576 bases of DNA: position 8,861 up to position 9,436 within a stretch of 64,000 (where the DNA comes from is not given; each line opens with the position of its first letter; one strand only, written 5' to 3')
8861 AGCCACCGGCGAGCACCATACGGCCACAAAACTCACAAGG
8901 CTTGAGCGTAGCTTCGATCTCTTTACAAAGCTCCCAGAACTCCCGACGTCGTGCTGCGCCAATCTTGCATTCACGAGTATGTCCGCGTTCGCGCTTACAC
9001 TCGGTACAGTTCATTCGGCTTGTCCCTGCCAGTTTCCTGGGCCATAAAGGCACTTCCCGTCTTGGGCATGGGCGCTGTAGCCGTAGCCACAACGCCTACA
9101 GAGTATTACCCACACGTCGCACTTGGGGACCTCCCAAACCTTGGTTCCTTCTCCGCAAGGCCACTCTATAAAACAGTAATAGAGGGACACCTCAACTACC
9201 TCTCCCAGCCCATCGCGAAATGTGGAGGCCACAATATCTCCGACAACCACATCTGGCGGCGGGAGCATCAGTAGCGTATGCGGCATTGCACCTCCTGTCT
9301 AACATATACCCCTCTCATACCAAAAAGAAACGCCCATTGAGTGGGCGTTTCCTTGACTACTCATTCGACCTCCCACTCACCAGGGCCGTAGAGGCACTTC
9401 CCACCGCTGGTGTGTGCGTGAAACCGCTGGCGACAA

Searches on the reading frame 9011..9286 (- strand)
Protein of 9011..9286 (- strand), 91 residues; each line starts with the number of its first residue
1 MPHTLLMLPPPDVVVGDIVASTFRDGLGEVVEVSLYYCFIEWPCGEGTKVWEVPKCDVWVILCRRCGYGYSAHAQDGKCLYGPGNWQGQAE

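Call 9: search_protein_families(library=phrogs, proteins=[window:9011-9286:-], max_evalue=1)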
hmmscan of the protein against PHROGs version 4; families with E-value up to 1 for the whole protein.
window:9011-9286:- (91 aa): 1 family
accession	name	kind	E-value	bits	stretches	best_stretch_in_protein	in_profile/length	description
phrog_21012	-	unknown function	0.05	14.7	1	15-61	11-57/61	-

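Call 10: search_protein_families(library=pfam, proteins=[window:9011-9286:-], max_evalue=1)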
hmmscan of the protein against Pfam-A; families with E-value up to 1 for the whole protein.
window:9011-9286:- (91 aa): 0 families
